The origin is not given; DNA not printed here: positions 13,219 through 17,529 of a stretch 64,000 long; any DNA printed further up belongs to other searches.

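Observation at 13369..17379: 1336-aa polytopic membrane protein with duplicated extracellular beta-domains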

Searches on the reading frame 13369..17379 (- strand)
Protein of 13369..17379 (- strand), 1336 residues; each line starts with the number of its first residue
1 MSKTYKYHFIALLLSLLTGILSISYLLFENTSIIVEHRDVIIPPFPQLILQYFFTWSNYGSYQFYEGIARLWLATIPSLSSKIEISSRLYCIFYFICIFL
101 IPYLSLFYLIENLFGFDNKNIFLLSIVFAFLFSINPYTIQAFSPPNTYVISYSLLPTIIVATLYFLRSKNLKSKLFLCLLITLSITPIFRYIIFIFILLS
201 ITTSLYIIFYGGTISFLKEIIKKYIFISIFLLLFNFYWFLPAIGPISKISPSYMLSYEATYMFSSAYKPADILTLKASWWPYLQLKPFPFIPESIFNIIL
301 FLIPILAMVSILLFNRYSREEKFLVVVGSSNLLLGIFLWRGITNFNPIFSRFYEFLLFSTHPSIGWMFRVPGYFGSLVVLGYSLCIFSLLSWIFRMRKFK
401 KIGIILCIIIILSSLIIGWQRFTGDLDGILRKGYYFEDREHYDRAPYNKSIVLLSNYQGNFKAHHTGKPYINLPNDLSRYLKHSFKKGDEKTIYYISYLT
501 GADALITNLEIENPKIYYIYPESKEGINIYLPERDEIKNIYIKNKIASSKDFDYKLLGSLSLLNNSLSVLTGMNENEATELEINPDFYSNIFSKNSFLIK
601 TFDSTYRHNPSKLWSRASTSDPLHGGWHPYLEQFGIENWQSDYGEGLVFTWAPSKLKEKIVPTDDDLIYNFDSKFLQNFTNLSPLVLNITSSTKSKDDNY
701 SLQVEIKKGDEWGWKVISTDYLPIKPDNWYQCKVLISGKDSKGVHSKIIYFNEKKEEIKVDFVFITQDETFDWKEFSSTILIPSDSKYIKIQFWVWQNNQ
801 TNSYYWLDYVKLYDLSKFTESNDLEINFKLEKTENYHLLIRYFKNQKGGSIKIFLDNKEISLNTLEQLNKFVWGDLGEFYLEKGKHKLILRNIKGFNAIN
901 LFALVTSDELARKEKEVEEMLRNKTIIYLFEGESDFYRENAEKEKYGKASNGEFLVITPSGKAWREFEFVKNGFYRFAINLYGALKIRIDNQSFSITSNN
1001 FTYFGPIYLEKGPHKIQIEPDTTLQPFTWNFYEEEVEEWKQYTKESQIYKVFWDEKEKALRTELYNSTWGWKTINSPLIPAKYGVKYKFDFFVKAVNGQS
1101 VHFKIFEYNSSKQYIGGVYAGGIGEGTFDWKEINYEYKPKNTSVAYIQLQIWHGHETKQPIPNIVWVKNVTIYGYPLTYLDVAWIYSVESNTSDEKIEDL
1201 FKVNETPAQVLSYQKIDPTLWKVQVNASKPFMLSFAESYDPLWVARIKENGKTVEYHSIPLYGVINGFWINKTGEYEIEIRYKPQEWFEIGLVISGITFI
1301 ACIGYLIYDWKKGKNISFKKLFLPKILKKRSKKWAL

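Call 5: search_protein_families(library=pfam, proteins=[window:13369-17379:-], max_evalue=0.1)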
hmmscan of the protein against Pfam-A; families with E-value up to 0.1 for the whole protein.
window:13369-17379:- (1336 aa): 2 families
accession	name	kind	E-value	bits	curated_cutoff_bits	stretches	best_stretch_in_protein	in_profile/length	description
PF02018.23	CBM_4_9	-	0.0017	19.1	25.9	1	1030-1150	8-130/136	Carbohydrate binding domain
PF20176.3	DUF6541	-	0.0033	16.2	29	1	92-184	184-279/646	Family of unknown function (DUF6541)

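Call 6: search_protein_families(library=ncbifam, proteins=[window:13369-17379:-], max_evalue=0.1)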
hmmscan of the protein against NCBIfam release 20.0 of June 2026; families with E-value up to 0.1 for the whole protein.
window:13369-17379:- (1336 aa): 0 families

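Call 9: find_homologous_proteins(query=window:13369-17379:-)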
Query window:13369-17379:- (1336 aa): 24 proteins with E <= 0.001 among 8000 candidates.
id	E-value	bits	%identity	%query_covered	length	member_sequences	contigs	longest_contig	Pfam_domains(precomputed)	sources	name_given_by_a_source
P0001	0.0e+0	2375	100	77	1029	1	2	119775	-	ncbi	ncbi:MAG: hypothetical protein QW040_02655 [Candidatus Aenigmatarchaeota archaeon]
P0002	0.0e+0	1317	46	99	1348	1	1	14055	-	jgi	-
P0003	0.0e+0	1298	65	49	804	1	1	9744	-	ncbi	ncbi:MAG: hypothetical protein QXJ28_01305 [Candidatus Pacearchaeota archaeon]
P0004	0.0e+0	1173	89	31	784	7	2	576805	-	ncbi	ncbi:MAG: hypothetical protein QXX96_02595 [Candidatus Aenigmatarchaeota archaeon]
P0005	0.0e+0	1130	42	98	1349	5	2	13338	PF02018.24,PF22637.3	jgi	-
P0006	0.0e+0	1084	41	98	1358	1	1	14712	PF22637.3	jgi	jgi:hypothetical protein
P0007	0.0e+0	1042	40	99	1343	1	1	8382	PF22637.3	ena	-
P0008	0.0e+0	1031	43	76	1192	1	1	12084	-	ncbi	ncbi:MAG: hypothetical protein ACTSVW_04890 [Candidatus Njordarchaeales archaeon]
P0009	3.2e-249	849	44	66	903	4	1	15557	-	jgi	-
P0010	1.2e-238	814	37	76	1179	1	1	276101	-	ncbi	-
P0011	6.8e-211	722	38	50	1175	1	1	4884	-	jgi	jgi:hypothetical protein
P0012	1.3e-183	631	36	49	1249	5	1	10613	-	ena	-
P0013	9.7e-170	585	44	37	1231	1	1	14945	-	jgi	-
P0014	5.6e-138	480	34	50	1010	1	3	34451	-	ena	-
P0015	9.0e-75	271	28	46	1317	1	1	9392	-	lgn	-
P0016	6.3e-26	109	37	12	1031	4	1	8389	PF20176.4,PF11847.14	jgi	jgi:hypothetical protein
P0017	4.4e-25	106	46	8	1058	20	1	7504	PF11847.14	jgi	jgi:hypothetical protein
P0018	1.9e-18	84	45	7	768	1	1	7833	-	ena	-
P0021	2.9e-12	64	31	10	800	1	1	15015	PF11847.14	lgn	-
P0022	3.5e-8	50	41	7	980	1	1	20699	PF11847.14,PF18915.6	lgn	-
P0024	1.8e-6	44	23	24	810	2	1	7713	PF11847.14,PF09586.17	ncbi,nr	ncbi:DUF3367 domain-containing protein [Candidatus Shapirobacteria bacterium]|nr:DUF3367 domain-cont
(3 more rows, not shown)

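Call 10: search_solved_structures(query=window:13369-17379:-, max_evalue=10)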
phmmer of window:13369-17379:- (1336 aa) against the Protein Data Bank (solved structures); distinct sequences matched with E-value up to 10: 1.
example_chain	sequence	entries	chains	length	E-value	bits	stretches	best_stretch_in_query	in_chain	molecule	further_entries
6vvg_A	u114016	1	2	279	0.023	15.7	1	747-825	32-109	Arginine kinase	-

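Call 13: search_solved_structures(query=A1, max_evalue=10, show_alignments=2)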
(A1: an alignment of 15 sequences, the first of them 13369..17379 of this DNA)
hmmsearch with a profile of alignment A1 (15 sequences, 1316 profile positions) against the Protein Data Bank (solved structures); distinct sequences matched with E-value up to 10: 4.
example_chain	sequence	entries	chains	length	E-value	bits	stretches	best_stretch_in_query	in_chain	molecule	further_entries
4d0q_A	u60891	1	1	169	0.0012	19.8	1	1057-1143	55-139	HYALURONATE LYASE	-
1gui_A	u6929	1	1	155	0.059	14.1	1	721-814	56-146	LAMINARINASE 16A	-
36gk_A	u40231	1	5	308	1.3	9.7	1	918-1019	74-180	RTX protein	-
6h8k_3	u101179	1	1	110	3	8.5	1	68-140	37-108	NADH-ubiquinone oxidoreductase chain 3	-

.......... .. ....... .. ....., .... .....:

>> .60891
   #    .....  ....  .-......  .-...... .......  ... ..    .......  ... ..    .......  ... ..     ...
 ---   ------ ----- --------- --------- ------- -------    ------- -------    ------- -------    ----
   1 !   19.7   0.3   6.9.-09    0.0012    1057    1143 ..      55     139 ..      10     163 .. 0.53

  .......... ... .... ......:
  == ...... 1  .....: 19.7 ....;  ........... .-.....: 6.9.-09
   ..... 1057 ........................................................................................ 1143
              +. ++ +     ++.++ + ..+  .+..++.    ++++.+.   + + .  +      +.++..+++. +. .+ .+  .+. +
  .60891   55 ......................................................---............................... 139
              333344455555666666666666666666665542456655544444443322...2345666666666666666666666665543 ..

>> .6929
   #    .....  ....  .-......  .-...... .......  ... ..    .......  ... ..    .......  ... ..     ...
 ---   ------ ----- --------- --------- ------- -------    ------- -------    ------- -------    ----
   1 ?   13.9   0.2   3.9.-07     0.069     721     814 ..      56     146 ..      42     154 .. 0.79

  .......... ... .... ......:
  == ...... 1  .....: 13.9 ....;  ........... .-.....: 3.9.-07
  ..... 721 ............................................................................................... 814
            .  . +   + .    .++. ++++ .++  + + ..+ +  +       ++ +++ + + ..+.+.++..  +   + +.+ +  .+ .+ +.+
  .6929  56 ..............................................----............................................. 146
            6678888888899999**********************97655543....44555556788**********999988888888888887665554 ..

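Call 14: search_protein_families(library=pfam, alignment_id=A1, max_evalue=0.01)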
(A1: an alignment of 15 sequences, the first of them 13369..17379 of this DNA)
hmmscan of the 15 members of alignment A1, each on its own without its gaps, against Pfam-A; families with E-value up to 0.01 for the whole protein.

A. member 1, window:13369-17379:- (1336 aa): 2 families
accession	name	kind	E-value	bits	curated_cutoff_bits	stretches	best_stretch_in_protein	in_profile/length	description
PF02018.23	CBM_4_9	-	0.0017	19.1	25.9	1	1030-1150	8-130/136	Carbohydrate binding domain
PF20176.3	DUF6541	-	0.0033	16.2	29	1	92-184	184-279/646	Family of unknown function (DUF6541)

B. families by the number of members that match (of 15 scanned): 6 families
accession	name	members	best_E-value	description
PF22637.2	CBM_4_9_1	5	1.3e-08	BppA domain 1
PF02018.23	CBM_4_9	3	3.9e-09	Carbohydrate binding domain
PF20176.3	DUF6541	2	0.0033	Family of unknown function (DUF6541)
PF03422.21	CBM_6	1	0.00064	Carbohydrate binding module (family 6)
PF21253.3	Mann_GBD_bact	1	0.00078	Mannanase, galactose-binding domain-like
PF18539.7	DUF5625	1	0.0031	Domain of unknown function (DUF5625)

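Call 29: search_protein_families(library=pfam, proteins=[P0016, P0017, P0018, P0021, P0022, P0024, P0013, P0015], max_evalue=0.01)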
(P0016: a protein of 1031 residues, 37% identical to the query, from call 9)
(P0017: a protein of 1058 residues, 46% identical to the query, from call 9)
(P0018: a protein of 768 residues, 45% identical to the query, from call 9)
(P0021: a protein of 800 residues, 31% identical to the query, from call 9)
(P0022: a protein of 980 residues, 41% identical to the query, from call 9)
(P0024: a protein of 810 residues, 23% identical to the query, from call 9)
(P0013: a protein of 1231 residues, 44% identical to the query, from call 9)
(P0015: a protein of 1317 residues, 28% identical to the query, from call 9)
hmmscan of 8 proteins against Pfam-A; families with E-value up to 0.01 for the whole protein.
P0016 (1031 aa): 2 families
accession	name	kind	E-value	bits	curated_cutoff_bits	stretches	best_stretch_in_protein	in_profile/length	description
PF11847.13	GT-C_AftD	-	1.1e-07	30.7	26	1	421-598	391-564/661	Alpha-(1->3)-arabinofuranosyltransferase, N-terminal GT-C domain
PF20176.3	DUF6541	-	2.4e-06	26.6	29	1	67-394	165-467/646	Family of unknown function (DUF6541)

P0017 (1058 aa): 2 families
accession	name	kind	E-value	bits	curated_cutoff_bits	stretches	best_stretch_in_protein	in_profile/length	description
PF11847.13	GT-C_AftD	-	2.9e-07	29.3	26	1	445-620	393-567/661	Alpha-(1->3)-arabinofuranosyltransferase, N-terminal GT-C domain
PF20176.3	DUF6541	-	0.0008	18.2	29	1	88-413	166-467/646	Family of unknown function (DUF6541)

P0018 (768 aa): 0 families

P0021 (800 aa): 1 family
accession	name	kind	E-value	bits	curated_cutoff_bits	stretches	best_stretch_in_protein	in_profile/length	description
PF11847.13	GT-C_AftD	-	2.7e-05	22.8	26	1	126-485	102-434/661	Alpha-(1->3)-arabinofuranosyltransferase, N-terminal GT-C domain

P0022 (980 aa): 2 families
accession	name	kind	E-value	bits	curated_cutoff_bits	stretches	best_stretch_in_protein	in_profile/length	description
PF11847.13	GT-C_AftD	-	5.3e-09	35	26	1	186-537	188-532/661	Alpha-(1->3)-arabinofuranosyltransferase, N-terminal GT-C domain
PF18915.5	DUF5667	-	3e-06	28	27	1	645-735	3-77/99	Domain of unknown function (DUF5667)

P0024 (810 aa): 4 families
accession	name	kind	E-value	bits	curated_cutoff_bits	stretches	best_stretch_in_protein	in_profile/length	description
PF11847.13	GT-C_AftD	-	2.7e-06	26.1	26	1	13-149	382-513/661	Alpha-(1->3)-arabinofuranosyltransferase, N-terminal GT-C domain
PF09586.16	YfhO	-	1.1e-05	24.5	28.5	1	710-782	756-830/835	Bacterial membrane protein YfhO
PF02018.23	CBM_4_9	-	0.00066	20.5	25.9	1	522-610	2-90/136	Carbohydrate binding domain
PF17974.7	GalBD_like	-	0.0078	16.7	26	0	552-633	69-152/190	Galactose-binding domain-like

P0013 (1231 aa): 0 families

P0015 (1317 aa): 0 families

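Call 40: search_protein_families(library=pfam, alignment_id=A5, max_evalue=0.001)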
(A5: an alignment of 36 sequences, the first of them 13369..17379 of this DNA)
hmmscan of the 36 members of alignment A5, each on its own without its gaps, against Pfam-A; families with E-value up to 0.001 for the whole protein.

A. member 1, window:13369-17379:- (1336 aa): 0 families

B. families by the number of members that match (of 36 scanned): 8 families
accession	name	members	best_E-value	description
PF02018.23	CBM_4_9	4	6.1e-26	Carbohydrate binding domain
PF16990.11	CBM_35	4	1.7e-06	Carbohydrate binding module (family 35)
PF22637.2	CBM_4_9_1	3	4.9e-11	BppA domain 1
PF03422.21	CBM_6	3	1.2e-06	Carbohydrate binding module (family 6)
PF25275.1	Golvesin_C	2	0.00011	Golvesin C-terminal domain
PF23624.1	ORF68_C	1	4.7e-07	ORF68-like, C-terminal domain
PF21253.3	Mann_GBD_bact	1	0.00025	Mannanase, galactose-binding domain-like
PF11847.13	GT-C_AftD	1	0.00036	Alpha-(1->3)-arabinofuranosyltransferase, N-terminal GT-C domain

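Call 44: find_encoding_contigs(protein=P0010, flank=8000, max_places=2)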
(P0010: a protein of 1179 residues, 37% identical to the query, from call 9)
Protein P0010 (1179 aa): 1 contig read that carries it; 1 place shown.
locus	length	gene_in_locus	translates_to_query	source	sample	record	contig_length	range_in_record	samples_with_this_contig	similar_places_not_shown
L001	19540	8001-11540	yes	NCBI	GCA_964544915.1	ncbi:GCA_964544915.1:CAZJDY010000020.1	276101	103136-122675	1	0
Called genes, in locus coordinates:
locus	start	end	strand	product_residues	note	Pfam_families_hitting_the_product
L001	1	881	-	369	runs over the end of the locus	PF00535:Glycos_transf_2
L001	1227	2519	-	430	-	PF01943:Polysacc_synt, PF13440:Polysacc_synt_3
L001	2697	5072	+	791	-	PF11847:GT-C_AftD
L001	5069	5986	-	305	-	PF13641:Glyco_tranf_2_3, PF00535:Glycos_transf_2, PF10111:Glyco_tranf_2_2 (weak)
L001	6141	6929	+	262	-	PF00483:NTP_transferase, PF12804:NTP_transf_3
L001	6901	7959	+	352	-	PF00535:Glycos_transf_2, PF10111:Glyco_tranf_2_2, PF13506:Glyco_transf_21, PF13641:Glyco_tranf_2_3, PF13632:Glyco_trans_2_3 (weak)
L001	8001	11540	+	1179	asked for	-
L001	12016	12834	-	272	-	PF00535:Glycos_transf_2, PF10111:Glyco_tranf_2_2, PF13641:Glyco_tranf_2_3 (weak)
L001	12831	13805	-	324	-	PF20706:GT4-conflict (weak), PF00534:Glycos_transf_1, PF13692:Glyco_trans_1_4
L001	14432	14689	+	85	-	-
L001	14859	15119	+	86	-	-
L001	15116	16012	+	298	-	PF00497:SBP_bac_3, PF10613:Lig_chan-Glu_bd, PF12974:Phosphonate-bd, PF04069:OpuAC (faint), PF09084:NMT1 (weak)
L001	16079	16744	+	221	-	PF00528:BPD_transp_1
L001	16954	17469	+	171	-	PF00005:ABC_tran, PF13304:AAA_21 (weak)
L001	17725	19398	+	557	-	PF02776:TPP_enzyme_N, PF00205:TPP_enzyme_M, PF02775:TPP_enzyme_C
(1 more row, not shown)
